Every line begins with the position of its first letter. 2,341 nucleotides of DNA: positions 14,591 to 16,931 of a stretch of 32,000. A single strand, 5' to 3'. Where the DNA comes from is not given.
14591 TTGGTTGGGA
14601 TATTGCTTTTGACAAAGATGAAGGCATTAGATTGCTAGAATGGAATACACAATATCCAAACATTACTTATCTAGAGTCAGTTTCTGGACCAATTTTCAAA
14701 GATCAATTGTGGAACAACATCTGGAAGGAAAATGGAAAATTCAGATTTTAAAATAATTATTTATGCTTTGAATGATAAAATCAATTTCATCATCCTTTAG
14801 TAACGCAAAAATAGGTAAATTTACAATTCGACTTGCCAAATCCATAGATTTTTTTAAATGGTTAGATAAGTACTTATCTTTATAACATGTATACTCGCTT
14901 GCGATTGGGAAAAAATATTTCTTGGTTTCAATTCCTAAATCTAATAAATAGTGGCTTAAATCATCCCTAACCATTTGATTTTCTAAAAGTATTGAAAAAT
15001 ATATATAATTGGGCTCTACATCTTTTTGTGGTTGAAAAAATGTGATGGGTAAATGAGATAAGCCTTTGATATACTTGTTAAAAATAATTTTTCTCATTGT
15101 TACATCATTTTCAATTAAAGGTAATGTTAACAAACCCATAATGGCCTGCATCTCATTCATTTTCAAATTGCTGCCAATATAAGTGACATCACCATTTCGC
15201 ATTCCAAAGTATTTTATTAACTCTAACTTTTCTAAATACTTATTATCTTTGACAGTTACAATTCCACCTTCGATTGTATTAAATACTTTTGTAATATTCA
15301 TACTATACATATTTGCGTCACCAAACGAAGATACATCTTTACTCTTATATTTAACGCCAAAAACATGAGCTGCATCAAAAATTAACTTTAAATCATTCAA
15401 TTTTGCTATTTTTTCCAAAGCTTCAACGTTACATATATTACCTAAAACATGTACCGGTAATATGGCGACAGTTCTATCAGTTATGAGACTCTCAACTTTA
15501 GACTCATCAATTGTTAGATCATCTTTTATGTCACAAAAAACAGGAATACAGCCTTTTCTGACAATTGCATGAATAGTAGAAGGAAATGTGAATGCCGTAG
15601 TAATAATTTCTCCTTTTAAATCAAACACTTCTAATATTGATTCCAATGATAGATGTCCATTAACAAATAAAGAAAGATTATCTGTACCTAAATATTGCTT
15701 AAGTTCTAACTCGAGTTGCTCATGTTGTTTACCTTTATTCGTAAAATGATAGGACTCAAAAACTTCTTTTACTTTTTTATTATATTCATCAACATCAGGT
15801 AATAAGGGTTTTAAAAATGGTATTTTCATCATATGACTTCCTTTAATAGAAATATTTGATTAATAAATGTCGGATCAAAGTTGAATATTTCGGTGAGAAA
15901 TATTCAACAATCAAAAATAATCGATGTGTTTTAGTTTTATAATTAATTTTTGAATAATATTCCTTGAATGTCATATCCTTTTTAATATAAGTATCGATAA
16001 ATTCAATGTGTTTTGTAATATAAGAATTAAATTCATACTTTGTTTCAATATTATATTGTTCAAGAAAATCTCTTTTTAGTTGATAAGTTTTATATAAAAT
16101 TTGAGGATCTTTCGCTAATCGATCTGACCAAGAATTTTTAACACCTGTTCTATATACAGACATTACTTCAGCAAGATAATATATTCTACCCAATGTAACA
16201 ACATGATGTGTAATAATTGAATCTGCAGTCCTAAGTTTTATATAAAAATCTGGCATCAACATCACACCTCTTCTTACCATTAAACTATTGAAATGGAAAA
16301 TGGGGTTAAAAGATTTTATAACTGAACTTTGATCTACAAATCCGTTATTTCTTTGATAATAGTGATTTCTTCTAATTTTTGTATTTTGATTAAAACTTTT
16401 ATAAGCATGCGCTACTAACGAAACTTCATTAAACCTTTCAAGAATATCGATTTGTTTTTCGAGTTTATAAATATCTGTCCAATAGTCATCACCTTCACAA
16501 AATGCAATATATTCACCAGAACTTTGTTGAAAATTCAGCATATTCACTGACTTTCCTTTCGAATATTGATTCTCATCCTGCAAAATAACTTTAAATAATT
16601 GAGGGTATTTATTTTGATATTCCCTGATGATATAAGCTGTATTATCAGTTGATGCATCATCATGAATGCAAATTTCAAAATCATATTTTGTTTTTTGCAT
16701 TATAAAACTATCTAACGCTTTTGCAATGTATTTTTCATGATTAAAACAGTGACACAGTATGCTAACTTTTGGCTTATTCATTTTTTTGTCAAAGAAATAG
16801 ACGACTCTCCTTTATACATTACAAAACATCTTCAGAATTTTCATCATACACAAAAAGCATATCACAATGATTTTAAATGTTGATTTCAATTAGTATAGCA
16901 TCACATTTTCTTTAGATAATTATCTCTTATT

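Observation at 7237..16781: Amino-sugar pathway with three ATP-grasp amidoligase domains instead of the usual N-acyltransferase: candidate route to an aminoacyl- or peptidyl-decorated 6-deoxyhexosamine glycan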

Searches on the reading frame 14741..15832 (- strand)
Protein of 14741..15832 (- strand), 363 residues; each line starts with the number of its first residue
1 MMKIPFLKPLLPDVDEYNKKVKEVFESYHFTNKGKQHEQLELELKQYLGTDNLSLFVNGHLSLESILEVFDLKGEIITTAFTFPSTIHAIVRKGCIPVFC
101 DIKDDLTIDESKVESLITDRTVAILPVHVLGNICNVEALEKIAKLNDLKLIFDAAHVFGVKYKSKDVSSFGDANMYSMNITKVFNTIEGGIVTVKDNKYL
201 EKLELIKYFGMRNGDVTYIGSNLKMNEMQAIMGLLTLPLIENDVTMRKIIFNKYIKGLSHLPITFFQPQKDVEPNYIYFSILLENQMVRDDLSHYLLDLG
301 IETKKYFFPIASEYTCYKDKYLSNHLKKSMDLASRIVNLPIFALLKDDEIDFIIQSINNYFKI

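Call 3: search_protein_families(library=pfam, proteins=[window:14741-15832:-], max_evalue=0.01)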
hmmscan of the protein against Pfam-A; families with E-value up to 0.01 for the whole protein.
window:14741-15832:- (363 aa): 2 families
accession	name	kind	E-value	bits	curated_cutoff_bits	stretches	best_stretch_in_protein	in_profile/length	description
PF01041.23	DegT_DnrJ_EryC1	-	3.7e-76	257.1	19.8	1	16-357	6-359/360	DegT/DnrJ/EryC1/StrS aminotransferase family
PF00266.25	Aminotran_5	-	0.0024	17.3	21.5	1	65-182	80-201/371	Aminotransferase class-V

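Call 5: search_protein_families(library=ncbifam, proteins=[window:14741-15832:-], max_evalue=0.001)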
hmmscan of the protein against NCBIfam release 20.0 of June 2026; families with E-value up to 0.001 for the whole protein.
window:14741-15832:- (363 aa): 9 families
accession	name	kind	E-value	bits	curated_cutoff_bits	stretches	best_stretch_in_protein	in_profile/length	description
TIGR04427.1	PLP_DesI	equivalog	1.3e-57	195.7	650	1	9-353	26-375/390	dTDP-4-dehydro-6-deoxyglucose aminotransferase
NF008687.0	PRK11706.1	equivalog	9.1e-48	162.9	375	1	4-361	2-374/375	dTDP-4-amino-4,6-dideoxygalactose transaminase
TIGR03588.1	PseC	equivalog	1.5e-42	145.9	423.5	1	19-359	15-378/380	UDP-4-amino-4,6-dideoxy-N-acetyl-beta-L-altrosamine transaminase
TIGR04181.1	NHT_00031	hypoth_equivalog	1.6e-42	145.7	420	1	16-340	11-357/359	LegC family aminotransferase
NF008658.2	PRK11658.1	equivalog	1.5e-38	132.5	631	1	5-359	6-375/379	UDP-4-amino-4-deoxy-L-arabinose aminotransferase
NF011936.0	PRK15407.1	equivalog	1.4e-35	122.8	423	2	34-201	64-242/440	lipopolysaccharide biosynthesis protein RfbH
TIGR02379.1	ECA_wecE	subfamily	8.5e-35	120.2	434.85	1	4-361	2-375/376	dTDP-4-amino-4,6-dideoxy-D-glucose transaminase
TIGR03812.1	tyr_de_CO2_Arch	equivalog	2.1e-06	26.8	299.4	1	99-207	133-253/375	tyrosine decarboxylase MfnA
NF000586.1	PRK00011.1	subfamily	0.0003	19.6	335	1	105-214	140-251/404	serine hydroxymethyltransferase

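Call 6: search_solved_structures(query=window:14741-15832:-, max_evalue=1e-10)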
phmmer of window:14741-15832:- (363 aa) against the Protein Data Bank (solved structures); distinct sequences matched with E-value up to 1e-10: 55.
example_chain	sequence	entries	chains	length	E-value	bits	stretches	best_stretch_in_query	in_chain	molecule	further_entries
3uwc_A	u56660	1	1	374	5.7e-36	127.8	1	6-361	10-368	Nucleotide-sugar aminotransferase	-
3frk_A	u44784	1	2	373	1.2e-35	126.8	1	7-359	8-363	QdtB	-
2fn6_A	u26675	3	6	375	4.6e-35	124.8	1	9-360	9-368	AMINOTRANSFERASE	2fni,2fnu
7b0d_A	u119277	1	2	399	1.6e-34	123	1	15-358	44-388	Glutamine--scyllo-inositol transaminase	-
2po3_A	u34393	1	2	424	2.9e-34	122.2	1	22-352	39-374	4-dehydrase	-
5u1z_A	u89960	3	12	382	3.1e-33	118.8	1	16-359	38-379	Putative aminotransferase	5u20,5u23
5u21_A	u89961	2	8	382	1.1e-32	116.9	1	16-359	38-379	Putative aminotransferase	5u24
3bn1_A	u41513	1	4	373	1.1e-30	110.4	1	21-358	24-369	Perosamine synthetase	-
3dr7_A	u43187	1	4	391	1.1e-30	110.3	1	20-358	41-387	Putative perosamine synthetase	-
3dr4_A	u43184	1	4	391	7.7e-30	107.6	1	20-358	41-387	Putative perosamine synthetase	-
7b0m_AAA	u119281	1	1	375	3.8e-29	105.3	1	24-359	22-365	Sugar aminotransferase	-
4lc3_A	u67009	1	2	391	8.7e-29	104.2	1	4-359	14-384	Putative UDP-4-amino-4-deoxy-l-arabinose--oxoglutarate aminotransferase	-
7n63_A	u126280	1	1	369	1.8e-26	96.5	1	17-361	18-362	Putative aminotransferase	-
3ju7_A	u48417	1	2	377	3.9e-25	92.2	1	2-353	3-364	Putative PLP-dependent aminotransferase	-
8sng_A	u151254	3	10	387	8.8e-24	87.7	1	4-358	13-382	UDP-4-amino-4-deoxy-L-arabinose--oxoglutarate aminotransferase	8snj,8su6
5k8b_A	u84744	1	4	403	2.1e-23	86.4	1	29-308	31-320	8-amino-3,8-dideoxy-alpha-D-manno-octulosonate transaminase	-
7kz3_A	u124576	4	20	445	5.7e-23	85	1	14-359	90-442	Aminotransferase class I/II-fold pyridoxal phosphate-dependent enzyme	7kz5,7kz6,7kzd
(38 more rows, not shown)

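Call 44: search_solved_structures(query=window:14741-15832:-, max_evalue=1e-25, show_alignments=5)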
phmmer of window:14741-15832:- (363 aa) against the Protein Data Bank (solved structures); distinct sequences matched with E-value up to 1e-25: 13.
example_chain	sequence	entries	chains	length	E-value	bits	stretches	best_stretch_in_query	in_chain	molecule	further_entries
3uwc_A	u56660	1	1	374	5.7e-36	127.8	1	6-361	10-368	Nucleotide-sugar aminotransferase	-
3frk_A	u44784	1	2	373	1.2e-35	126.8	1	7-359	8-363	QdtB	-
2fn6_A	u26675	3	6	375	4.6e-35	124.8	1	9-360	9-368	AMINOTRANSFERASE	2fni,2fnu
7b0d_A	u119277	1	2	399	1.6e-34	123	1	15-358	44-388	Glutamine--scyllo-inositol transaminase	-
2po3_A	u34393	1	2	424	2.9e-34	122.2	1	22-352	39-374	4-dehydrase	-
5u1z_A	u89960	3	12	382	3.1e-33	118.8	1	16-359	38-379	Putative aminotransferase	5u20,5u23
5u21_A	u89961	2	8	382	1.1e-32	116.9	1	16-359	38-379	Putative aminotransferase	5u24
3bn1_A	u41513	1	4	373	1.1e-30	110.4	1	21-358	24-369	Perosamine synthetase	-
3dr7_A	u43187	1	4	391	1.1e-30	110.3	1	20-358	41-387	Putative perosamine synthetase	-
3dr4_A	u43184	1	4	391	7.7e-30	107.6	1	20-358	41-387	Putative perosamine synthetase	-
7b0m_AAA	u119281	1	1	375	3.8e-29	105.3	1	24-359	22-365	Sugar aminotransferase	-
4lc3_A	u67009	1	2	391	8.7e-29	104.2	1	4-359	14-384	Putative UDP-4-amino-4-deoxy-l-arabinose--oxoglutarate aminotransferase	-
7n63_A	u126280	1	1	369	1.8e-26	96.5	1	17-361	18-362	Putative aminotransferase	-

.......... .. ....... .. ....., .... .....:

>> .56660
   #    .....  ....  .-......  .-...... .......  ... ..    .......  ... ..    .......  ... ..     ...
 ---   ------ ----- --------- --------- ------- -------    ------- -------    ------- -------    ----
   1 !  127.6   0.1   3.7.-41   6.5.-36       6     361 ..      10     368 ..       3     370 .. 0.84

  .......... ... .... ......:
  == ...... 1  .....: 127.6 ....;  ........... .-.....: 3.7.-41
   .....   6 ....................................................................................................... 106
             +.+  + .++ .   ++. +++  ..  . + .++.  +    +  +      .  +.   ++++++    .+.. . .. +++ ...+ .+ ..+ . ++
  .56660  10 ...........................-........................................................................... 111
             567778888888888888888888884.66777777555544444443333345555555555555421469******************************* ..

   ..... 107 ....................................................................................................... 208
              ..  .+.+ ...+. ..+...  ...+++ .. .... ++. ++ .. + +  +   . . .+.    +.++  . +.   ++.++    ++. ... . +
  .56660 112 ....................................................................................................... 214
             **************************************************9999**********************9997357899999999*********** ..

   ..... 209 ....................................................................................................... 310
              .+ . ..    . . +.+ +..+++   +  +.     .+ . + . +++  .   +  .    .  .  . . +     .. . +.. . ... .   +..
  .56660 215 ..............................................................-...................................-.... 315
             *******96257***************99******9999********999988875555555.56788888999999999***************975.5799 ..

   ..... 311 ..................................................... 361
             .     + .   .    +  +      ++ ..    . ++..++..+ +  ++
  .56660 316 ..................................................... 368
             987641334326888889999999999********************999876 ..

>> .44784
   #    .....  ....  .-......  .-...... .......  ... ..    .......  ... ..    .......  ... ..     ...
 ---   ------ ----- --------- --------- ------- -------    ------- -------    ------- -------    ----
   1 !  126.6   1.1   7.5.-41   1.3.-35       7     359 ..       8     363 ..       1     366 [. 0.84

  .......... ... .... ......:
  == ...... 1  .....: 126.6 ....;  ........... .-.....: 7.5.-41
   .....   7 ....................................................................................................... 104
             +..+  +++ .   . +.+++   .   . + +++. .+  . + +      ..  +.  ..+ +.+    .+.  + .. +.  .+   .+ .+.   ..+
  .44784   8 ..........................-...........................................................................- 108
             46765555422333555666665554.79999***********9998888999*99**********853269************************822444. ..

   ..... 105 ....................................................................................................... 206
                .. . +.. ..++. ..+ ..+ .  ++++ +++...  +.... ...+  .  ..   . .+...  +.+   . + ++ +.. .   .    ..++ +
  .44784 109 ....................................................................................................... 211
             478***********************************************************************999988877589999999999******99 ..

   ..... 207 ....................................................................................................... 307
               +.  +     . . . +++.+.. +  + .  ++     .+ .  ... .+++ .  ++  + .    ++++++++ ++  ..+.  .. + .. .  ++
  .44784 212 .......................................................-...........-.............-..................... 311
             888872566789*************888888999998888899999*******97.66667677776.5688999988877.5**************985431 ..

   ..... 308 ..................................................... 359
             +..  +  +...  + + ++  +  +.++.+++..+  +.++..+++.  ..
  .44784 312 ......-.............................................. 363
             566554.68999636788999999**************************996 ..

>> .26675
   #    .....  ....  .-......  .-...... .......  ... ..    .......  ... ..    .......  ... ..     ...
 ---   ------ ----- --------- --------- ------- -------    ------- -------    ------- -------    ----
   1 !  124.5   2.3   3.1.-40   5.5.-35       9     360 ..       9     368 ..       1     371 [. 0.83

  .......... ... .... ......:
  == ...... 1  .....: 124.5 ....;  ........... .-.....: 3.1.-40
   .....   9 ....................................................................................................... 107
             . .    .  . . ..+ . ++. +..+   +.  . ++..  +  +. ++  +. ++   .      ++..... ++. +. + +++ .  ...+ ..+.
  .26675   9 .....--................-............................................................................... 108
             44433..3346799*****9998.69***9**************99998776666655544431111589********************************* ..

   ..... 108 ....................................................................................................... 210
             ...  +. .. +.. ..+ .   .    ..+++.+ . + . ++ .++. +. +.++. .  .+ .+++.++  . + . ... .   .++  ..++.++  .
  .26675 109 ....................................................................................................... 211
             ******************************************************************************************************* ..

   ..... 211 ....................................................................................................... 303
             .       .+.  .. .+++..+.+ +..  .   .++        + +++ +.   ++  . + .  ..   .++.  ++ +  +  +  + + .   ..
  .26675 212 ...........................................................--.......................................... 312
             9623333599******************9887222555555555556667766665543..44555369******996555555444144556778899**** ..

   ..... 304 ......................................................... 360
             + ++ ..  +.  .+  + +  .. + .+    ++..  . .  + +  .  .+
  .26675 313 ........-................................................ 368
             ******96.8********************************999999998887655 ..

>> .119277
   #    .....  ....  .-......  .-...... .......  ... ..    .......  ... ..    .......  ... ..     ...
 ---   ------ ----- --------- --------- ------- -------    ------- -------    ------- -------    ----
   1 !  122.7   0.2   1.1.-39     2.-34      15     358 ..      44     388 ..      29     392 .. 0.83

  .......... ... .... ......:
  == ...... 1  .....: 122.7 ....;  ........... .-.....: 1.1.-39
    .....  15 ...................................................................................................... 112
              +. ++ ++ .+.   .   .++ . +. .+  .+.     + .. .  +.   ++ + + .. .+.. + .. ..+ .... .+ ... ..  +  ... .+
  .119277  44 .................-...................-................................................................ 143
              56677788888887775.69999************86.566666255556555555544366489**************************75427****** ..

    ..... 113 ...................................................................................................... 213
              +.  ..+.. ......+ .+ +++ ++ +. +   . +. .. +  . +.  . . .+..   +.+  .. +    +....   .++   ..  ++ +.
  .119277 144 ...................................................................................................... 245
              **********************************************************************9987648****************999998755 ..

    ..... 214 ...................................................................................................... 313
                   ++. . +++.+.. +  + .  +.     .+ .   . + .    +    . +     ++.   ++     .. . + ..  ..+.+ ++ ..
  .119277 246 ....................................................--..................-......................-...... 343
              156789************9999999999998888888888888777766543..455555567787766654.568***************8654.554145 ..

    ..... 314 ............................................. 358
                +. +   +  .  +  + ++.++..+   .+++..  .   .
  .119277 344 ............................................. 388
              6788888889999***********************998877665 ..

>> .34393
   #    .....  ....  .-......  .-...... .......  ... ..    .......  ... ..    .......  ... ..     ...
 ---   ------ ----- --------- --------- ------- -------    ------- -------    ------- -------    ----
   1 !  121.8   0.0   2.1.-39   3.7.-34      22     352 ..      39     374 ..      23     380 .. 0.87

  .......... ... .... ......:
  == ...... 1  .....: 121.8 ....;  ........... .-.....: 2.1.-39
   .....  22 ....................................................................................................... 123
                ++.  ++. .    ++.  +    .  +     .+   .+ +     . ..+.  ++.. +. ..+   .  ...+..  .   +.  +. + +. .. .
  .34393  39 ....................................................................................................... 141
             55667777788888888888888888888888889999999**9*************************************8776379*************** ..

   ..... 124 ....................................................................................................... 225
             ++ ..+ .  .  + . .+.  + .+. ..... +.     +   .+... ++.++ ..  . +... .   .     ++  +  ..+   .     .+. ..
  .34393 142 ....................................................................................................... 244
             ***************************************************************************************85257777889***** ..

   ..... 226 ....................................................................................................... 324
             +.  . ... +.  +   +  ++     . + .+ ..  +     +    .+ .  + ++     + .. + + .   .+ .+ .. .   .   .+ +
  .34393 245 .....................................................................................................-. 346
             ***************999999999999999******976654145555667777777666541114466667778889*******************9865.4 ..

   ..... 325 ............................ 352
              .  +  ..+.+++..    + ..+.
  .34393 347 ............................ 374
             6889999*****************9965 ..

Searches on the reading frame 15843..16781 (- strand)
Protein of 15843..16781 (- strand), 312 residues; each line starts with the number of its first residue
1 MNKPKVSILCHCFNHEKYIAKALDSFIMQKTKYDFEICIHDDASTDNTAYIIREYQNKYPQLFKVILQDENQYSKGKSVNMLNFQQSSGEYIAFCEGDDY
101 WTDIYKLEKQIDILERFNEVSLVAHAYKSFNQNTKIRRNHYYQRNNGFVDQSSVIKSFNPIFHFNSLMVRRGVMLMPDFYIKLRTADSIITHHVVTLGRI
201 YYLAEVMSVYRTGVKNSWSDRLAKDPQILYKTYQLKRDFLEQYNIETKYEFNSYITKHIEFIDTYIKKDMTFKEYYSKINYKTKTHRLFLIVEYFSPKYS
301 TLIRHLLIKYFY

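Call 3: search_protein_families(library=pfam, proteins=[window:15843-16781:-], max_evalue=0.01)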
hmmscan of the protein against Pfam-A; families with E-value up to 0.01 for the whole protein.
window:15843-16781:- (312 aa): 2 families
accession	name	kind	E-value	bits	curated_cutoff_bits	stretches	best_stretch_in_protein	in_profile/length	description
PF00535.33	Glycos_transf_2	-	4.6e-24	85.7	23.3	1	7-171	1-161/168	Glycosyl transferase family 2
PF13641.12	Glyco_tranf_2_3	-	0.00079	19.9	27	1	4-116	1-112/230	Glycosyltransferase like family 2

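Call 5: search_protein_families(library=ncbifam, proteins=[window:15843-16781:-], max_evalue=0.001)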
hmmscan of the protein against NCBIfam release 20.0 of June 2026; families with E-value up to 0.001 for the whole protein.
window:15843-16781:- (312 aa): 8 families
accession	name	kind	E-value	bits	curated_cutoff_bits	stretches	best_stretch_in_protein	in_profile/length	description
NF053739.1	GlytfEpsEBac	equivalog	7.6e-20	71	450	1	4-135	1-128/265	glycosyltransferase EpsE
NF047683.1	TeichurnBiosyTuaG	equivalog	6.2e-18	65.3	400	1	2-224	4-216/252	teichuronic acid biosynthesis protein TuaG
NF007482.0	PRK10073.1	equivalog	5.7e-14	51.8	423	1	2-101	4-98/334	glycosyltransferase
TIGR03937.1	PgaC_IcaA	equivalog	5.1e-10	38.9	422.3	1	3-98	44-135/407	poly-beta-1,6-N-acetyl-D-glucosamine synthase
NF050050.1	ProtGlycPglI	equivalog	1.6e-09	37.6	500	1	3-280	1-271/306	GalNAc(5)-diNAcBac-PP-undecaprenol beta-1,3-glucosyltransferase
NF038302.1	EPS_HpsE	equivalog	1.1e-07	31.1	300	1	7-100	4-98/307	hormogonium polysaccharide biosynthesis glycosyltransferase HpsE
TIGR03469.1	HpnB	hypoth_equivalog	4e-05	22.8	379.25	1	4-82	44-122/386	hopene-associated glycosyltransferase HpnB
NF041875.1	EPS_EpsD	equivalog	0.00057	19.4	370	0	6-95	1-86/325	exopolysaccharide biosynthesis glycosyltransferase EpsD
